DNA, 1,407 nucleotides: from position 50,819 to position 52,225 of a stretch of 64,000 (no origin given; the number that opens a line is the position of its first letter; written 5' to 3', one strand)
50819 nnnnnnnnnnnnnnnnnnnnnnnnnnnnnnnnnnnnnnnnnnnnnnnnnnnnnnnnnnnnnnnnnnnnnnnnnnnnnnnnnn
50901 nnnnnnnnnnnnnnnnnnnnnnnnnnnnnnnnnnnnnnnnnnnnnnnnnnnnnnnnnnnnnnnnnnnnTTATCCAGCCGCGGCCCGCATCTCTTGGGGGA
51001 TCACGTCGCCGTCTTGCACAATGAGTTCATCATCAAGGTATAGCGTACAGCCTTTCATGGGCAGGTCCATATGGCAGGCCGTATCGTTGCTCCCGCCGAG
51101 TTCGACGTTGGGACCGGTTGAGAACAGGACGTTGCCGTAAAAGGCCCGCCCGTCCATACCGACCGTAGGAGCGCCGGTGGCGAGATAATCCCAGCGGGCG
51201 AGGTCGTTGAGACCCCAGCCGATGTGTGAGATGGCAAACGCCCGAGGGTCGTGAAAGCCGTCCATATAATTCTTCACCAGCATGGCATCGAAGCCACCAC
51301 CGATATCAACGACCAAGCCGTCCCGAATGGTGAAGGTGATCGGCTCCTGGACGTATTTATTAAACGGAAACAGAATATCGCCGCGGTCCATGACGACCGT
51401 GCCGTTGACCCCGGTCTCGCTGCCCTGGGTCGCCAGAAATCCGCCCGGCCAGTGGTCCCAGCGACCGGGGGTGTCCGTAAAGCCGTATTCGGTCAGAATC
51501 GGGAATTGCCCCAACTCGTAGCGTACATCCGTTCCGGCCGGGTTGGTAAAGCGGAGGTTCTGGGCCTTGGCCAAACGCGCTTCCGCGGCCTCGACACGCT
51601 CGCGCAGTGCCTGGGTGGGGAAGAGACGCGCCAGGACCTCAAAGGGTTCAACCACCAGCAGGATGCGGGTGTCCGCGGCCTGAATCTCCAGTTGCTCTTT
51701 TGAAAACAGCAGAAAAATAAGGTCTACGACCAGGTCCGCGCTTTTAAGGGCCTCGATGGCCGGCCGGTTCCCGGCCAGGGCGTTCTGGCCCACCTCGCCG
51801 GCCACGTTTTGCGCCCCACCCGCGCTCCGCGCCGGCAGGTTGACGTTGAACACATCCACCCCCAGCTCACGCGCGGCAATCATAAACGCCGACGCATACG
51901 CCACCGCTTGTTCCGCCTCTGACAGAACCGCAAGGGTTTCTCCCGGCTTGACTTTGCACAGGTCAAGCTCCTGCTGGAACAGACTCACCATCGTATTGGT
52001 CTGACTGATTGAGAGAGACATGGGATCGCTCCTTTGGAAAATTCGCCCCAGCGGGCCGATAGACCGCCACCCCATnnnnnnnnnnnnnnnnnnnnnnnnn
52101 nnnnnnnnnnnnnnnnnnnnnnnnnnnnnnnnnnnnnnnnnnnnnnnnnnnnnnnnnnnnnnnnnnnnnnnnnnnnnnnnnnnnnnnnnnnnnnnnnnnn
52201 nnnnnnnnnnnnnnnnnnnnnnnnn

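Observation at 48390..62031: Recurrent Rieske oxygenase + NicX-like module: candidate undescribed N-heterocycle ring-opening pathways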

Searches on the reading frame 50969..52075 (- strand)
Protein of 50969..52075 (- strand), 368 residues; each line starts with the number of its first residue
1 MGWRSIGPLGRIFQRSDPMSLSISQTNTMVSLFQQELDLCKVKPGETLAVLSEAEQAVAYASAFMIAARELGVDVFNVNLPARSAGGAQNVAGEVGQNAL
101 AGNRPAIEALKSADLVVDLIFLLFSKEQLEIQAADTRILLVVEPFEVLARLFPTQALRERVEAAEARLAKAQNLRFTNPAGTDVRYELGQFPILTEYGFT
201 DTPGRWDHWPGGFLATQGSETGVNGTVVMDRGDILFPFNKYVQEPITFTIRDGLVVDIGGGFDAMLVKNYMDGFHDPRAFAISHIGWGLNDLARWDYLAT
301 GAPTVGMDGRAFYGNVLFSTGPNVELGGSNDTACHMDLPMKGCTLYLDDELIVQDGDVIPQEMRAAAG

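Call 3: search_protein_families(library=pfam, proteins=[window:50969-52075:-], max_evalue=0.01)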
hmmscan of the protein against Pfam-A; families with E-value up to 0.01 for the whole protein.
window:50969-52075:- (368 aa): 0 families

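Call 5: search_solved_structures(query=window:50969-52075:-, max_evalue=1, show_alignments=2)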
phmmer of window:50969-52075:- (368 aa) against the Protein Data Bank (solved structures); distinct sequences matched with E-value up to 1: 3.
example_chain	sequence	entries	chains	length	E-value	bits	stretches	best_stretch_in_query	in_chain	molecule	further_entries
7cn3_A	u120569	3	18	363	1.9e-93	316.6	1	29-365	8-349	2,5-dihydroxypyridine 5,6-dioxygenase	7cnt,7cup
4kru_A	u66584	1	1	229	0.1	14.8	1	174-230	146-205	Autolytic lysozyme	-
4krt_A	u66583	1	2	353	0.2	13.9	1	174-230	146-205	Autolytic lysozyme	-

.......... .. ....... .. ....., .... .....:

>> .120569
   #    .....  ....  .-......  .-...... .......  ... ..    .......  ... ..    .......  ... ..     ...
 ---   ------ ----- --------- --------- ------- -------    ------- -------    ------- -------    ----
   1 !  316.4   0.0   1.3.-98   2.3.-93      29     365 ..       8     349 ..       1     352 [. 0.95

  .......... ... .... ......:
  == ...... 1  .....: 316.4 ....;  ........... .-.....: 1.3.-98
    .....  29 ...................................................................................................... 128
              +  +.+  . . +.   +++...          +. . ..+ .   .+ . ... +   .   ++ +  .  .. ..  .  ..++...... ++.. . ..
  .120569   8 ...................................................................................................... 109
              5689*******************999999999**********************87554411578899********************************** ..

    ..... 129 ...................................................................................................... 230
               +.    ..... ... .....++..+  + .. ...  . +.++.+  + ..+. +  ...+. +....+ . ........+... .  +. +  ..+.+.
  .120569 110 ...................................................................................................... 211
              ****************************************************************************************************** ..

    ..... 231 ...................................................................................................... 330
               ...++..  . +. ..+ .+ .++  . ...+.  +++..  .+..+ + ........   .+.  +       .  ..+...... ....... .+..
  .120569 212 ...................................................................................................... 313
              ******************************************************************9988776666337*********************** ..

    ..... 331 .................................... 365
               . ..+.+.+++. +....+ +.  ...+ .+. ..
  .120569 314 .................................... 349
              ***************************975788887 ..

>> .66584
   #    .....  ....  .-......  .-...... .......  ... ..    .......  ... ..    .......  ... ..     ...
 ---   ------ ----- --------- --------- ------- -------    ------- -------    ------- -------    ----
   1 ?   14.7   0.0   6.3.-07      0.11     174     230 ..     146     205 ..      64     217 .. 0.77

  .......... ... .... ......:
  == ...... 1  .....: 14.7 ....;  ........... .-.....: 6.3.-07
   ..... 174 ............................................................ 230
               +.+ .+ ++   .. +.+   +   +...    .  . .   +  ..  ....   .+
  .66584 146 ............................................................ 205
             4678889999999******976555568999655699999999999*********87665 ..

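Call 8: search_protein_families(library=ncbifam, proteins=[window:50969-52075:-], max_evalue=0.01)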
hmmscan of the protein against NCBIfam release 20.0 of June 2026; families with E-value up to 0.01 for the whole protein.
window:50969-52075:- (368 aa): 0 families

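Call 53: find_related_loci(query=window:50969-52075:-, collection=genome_contigs, flank=10000)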
Query window:50969-52075:- (368 aa) in genome_contigs; peptide patterns used: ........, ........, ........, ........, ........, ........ (x = any residue, [..] = any of these).
258 stretches matched a pattern; 150 encode a relative of the query (tblastn E <= 1e-3); the best 80 are kept; 80 distinct loci.
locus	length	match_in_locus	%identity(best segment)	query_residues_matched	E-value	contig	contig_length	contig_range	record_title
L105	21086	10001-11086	95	4-365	0e+0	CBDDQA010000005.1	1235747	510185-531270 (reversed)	MAG: uncultured Candidatus Binatia bacterium isolate 6ae7d3f7-6f3a-412e-99ff-c928d72fc6b4 genome assembly, contig: conti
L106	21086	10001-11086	95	6-367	0e+0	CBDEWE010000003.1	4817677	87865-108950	MAG: uncultured Candidatus Binatia bacterium isolate a8241130-b51f-4fa7-9d5c-c617c4ae5504 genome assembly, contig: conti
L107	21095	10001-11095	94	3-368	0e+0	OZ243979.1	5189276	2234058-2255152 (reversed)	MAG: uncultured Candidatus Binatia bacterium isolate 1ea5a42d-c5b0-4d9d-a207-f079449ea76f genome assembly, chromosome: 1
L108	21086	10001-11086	94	7-368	0e+0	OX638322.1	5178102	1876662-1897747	MAG: Candidatus Binatia bacterium isolate fc306077-a6e0-4751-8727-9b45b52cfb09 genome assembly, chromosome: 1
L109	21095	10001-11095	94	1-365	0e+0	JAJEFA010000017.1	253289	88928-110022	MAG: Candidatus Binatia bacterium isolate p16x34bins.64 k141_907319, whole genome shotgun sequence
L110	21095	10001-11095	93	4-368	0e+0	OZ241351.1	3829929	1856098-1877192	MAG: uncultured Candidatus Binatia bacterium isolate 5f0d318e-1668-4b86-9731-a3c73843edec genome assembly, chromosome: 1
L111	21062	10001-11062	94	15-368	0e+0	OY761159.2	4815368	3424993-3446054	MAG: Candidatus Binatia bacterium isolate a3054953-5fa8-48fb-90a5-e173aac96f7a genome assembly, chromosome: 1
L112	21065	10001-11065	94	14-368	0e+0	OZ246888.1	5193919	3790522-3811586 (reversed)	MAG: Candidatus Binatia bacterium isolate 6b508bb3-31ce-4f4f-8d88-ad7b0e8f6706 genome assembly, chromosome: 1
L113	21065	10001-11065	95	11-365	0e+0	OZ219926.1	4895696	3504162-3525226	MAG: Thermodesulfobacteriota bacterium isolate 21442c6b-cc68-4f82-8039-a5361455a999 genome assembly, chromosome: 3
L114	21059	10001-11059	94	15-367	0e+0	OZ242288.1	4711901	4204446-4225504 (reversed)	MAG: uncultured Candidatus Binatia bacterium isolate 92a940bf-e797-4da1-8ec4-eab1d584ba41 genome assembly, chromosome: 1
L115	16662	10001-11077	93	9-367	0e+0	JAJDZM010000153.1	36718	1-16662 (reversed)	MAG: Candidatus Binatia bacterium isolate jk18x40bins.50 k141_1938015, whole genome shotgun sequence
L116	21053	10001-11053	95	15-365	0e+0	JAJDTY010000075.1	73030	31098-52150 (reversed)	MAG: Candidatus Binatia bacterium isolate jk18x1bzbins.55 k141_1053463, whole genome shotgun sequence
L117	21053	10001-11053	95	15-365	0e+0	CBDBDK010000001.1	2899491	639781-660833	MAG: uncultured Candidatus Binatia bacterium isolate 2c216906-a703-41c5-82d5-ef5894461506 genome assembly, contig: conti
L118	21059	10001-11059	93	15-367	0e+0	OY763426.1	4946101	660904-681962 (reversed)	MAG: Candidatus Binatia bacterium isolate bff738c7-9683-4f94-b287-c2cb1e0b670a genome assembly, chromosome: 1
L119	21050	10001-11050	93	19-368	0e+0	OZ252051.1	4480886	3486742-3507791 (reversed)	MAG: uncultured Candidatus Binatia bacterium isolate b4184f84-54dd-4777-b1f7-7d436cdf621f genome assembly, chromosome: 1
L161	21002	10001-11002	57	29-365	1e-125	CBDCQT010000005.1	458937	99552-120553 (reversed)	MAG: Alphaproteobacteria bacterium isolate e3c776a9-cacd-4c18-a30b-cff54c8cb4cc genome assembly, contig: contig_5, whole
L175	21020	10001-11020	55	22-364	5e-123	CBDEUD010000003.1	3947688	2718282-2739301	MAG: Gammaproteobacteria bacterium isolate 6e6111ba-c27c-4040-81f0-885b4b8a4f34 genome assembly, contig: contig_3, whole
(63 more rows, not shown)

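Call 65: search_protein_families(library=pfam, proteins=[L175:862-1794:+, L175:1817-2305:+, L175:7247-8137:+, L175:11064-11864:+, L175:12675-13802:+, L175:13799-14719:+, L175:15104-16048:-, L175:16041-17765:-, L175:444-902:+, L175:6398-7159:+], max_evalue=0.001)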
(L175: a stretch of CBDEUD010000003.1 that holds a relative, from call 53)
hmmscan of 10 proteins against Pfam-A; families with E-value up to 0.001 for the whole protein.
L175:862-1794:+ (310 aa): 2 families
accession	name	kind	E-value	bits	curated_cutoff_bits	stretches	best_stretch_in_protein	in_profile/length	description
PF00941.27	FAD_binding_5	-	1.3e-40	139.5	27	1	25-191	2-166/170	FAD binding domain in molybdopterin dehydrogenase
PF03450.22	CO_deh_flav_C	-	6.5e-23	81.2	25.5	1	203-302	3-101/102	CO dehydrogenase flavoprotein C-terminal domain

L175:1817-2305:+ (162 aa): 3 families
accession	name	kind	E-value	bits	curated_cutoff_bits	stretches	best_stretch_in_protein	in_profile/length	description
PF01799.25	Fer2_2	-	4.2e-32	110.5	30.3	1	77-149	1-74/75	[2Fe-2S] binding domain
PF13085.11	Fer2_3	-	4.7e-07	30.2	27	1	41-81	50-89/107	2Fe-2S iron-sulfur cluster binding domain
PF00111.32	Fer2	-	1.5e-05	25.2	21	1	11-63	3-55/77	2Fe-2S iron-sulfur cluster binding domain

L175:7247-8137:+ (296 aa): 1 family
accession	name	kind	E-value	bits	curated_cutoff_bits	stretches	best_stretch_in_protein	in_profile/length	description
PF13030.11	DUF3891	-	9.5e-32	111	24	1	24-266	1-216/219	Protein of unknown function (DUF3891)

L175:11064-11864:+ (266 aa): 4 families
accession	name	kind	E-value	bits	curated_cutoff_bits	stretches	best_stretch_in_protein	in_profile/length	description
PF00561.26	Abhydrolase_1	-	4.9e-35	121.8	25.8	1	20-245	2-245/245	alpha/beta hydrolase fold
PF12697.13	Abhydrolase_6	-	9.7e-24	85.7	26.3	1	21-251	1-217/217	Alpha/beta hydrolase family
PF12146.15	Hydrolase_4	-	4.6e-18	65.8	27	1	21-229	7-223/239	Serine aminopeptidase, S33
PF08386.16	Abhydrolase_4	-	5.2e-06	27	21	1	199-258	34-93/103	TAP-like protein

L175:12675-13802:+ (375 aa): 2 families
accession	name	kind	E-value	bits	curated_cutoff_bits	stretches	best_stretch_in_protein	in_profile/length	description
PF00871.23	Acetate_kinase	-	6.2e-19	68.4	22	1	167-330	183-351/392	Acetokinase family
PF00480.26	ROK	-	8.3e-05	22.7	22.9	1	260-329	194-261/294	ROK family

L175:13799-14719:+ (306 aa): 1 family
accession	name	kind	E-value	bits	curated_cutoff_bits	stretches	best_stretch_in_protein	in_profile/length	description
PF01515.24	PTA_PTB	-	9e-31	107.9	24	1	81-296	105-318/319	Phosphate acetyl/butaryl transferase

L175:15104-16048:- (314 aa): 2 families
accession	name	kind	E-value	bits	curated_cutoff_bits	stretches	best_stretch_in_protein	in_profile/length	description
PF01715.23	IPPT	-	2.5e-85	286.5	23.6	1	39-283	2-243/243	IPP transferase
PF01745.22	IPT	-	3.6e-06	27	20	0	5-57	3-55/233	Isopentenyl transferase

L175:16041-17765:- (574 aa): 4 families
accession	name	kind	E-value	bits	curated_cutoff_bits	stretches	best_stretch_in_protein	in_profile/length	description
PF01119.25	DNA_mis_repair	-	9.5e-39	132.1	26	1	214-330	2-118/119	DNA mismatch repair protein, C-terminal domain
PF08676.16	MutL_C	-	7e-22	78.1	25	1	399-521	6-130/142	MutL C terminal dimerisation domain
PF13589.12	HATPase_c_3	-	9.8e-15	55.2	25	1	27-122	4-99/137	Histidine kinase-, DNA gyrase B-, and HSP90-like ATPase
PF02518.31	HATPase_c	-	1.6e-09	38.6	26.4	1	25-80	5-63/111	Histidine kinase-, DNA gyrase B-, and HSP90-like ATPase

L175:444-902:+ (152 aa): 3 families
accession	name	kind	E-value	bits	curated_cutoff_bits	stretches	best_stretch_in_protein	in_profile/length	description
PF06240.19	COXG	-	1.2e-23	83.8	22.2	1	8-140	4-136/140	Carbon monoxide dehydrogenase subunit G (CoxG)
PF10604.15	Polyketide_cyc2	-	7.4e-09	36.5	27.4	1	3-145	4-139/142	Polyketide cyclase / dehydrase and lipid transport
PF03364.25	Polyketide_cyc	-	6.5e-05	23.6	23.4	1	9-135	1-125/126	Polyketide cyclase / dehydrase and lipid transport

L175:6398-7159:+ (253 aa): 3 families
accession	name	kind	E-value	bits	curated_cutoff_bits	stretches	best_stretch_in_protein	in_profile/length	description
PF13561.12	adh_short_C2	-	3.6e-65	220.3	27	1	17-250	6-235/236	Enoyl-(Acyl carrier protein) reductase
PF00106.31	adh_short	-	4.6e-55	186.6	26.6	1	9-199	2-191/195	short chain dehydrogenase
PF08659.16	KR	-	1.2e-06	29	22.6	1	9-160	2-152/180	KR domain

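Call 66: search_protein_families(library=pfam, proteins=[L161:5165-6805:+, L161:7937-8674:+, L161:11159-12337:+, L161:12385-13959:+, L161:13949-15001:+, L161:15032-16144:+, L161:16163-16990:-, L161:17181-18203:+, L161:4087-5130:+, L161:7109-7873:-], max_evalue=0.001)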
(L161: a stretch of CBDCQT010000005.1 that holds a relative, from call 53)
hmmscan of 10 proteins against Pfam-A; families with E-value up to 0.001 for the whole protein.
L161:5165-6805:+ (546 aa): 3 families
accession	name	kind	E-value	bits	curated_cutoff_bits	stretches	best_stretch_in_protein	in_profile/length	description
PF02775.26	TPP_enzyme_C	-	9.3e-35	120.1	21.9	1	384-530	1-151/151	Thiamine pyrophosphate enzyme, C-terminal TPP binding domain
PF02776.23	TPP_enzyme_N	-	1.4e-24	86.5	26.8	1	9-125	2-118/119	Thiamine pyrophosphate enzyme, N-terminal TPP binding domain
PF00205.28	TPP_enzyme_M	-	1.9e-17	63.7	30.4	1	201-283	2-86/137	Thiamine pyrophosphate enzyme, central domain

L161:7937-8674:+ (245 aa): 0 families

L161:11159-12337:+ (392 aa): 2 families
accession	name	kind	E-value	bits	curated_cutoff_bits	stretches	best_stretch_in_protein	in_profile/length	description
PF13407.12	Peripla_BP_4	-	2.4e-24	86.7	35.1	1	79-339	1-257/258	Periplasmic binding protein domain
PF00532.27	Peripla_BP_1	-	6.1e-08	32.9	22.2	1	76-334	1-246/281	Periplasmic binding proteins and sugar binding domain of LacI family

L161:12385-13959:+ (524 aa): 4 families
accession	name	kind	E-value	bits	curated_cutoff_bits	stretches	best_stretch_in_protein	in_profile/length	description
PF00005.33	ABC_tran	-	3.2e-51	174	25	2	37-186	1-137/137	ABC transporter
PF13304.12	AAA_21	-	1.1e-10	42.5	27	0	49-72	1-24/304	AAA domain, putative AbiEii toxin, Type IV TA system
PF13555.12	AAA_29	-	2.3e-05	24.5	27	0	40-64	15-39/61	P-loop containing region of AAA domain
PF02463.25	SMC_N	-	0.0001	22.3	40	0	48-223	25-205/220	RecF/RecN/SMC N terminal domain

L161:13949-15001:+ (350 aa): 1 family
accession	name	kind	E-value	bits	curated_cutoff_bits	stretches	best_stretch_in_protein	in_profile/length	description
PF02653.21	BPD_transp_2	-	4.6e-26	92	26.8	1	62-335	2-269/269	Branched-chain amino acid transport system / permease component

L161:15032-16144:+ (370 aa): 1 family
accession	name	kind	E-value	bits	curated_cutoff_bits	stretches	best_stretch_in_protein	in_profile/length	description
PF04909.20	Amidohydro_2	-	7.6e-21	75.6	26.4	1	109-365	53-289/289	Amidohydrolase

L161:16163-16990:- (275 aa): 0 families

L161:17181-18203:+ (340 aa): 4 families
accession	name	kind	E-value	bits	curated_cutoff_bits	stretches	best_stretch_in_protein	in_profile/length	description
PF13602.12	ADH_zinc_N_2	-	3.2e-22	80.3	27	1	201-338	2-134/134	Zinc-binding dehydrogenase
PF00107.32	ADH_zinc_N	-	9.4e-20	71.3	31.8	1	171-276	4-109/129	Zinc-binding dehydrogenase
PF08240.17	ADH_N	-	2e-12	47.7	23.5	1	27-124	1-101/104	Alcohol dehydrogenase GroES-like domain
PF02254.24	TrkA_N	-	0.0004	21.1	23.8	1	149-206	55-114/116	TrkA-N domain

L161:4087-5130:+ (347 aa): 3 families
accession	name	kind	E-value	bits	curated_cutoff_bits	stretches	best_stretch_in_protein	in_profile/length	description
PF08240.17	ADH_N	-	7e-26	90.9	23.5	1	31-144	1-104/104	Alcohol dehydrogenase GroES-like domain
PF00107.32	ADH_zinc_N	-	6.1e-20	71.9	31.8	1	185-310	1-127/129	Zinc-binding dehydrogenase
PF13602.12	ADH_zinc_N_2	-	2.6e-08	35.3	27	1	219-345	2-134/134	Zinc-binding dehydrogenase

L161:7109-7873:- (254 aa): 0 families
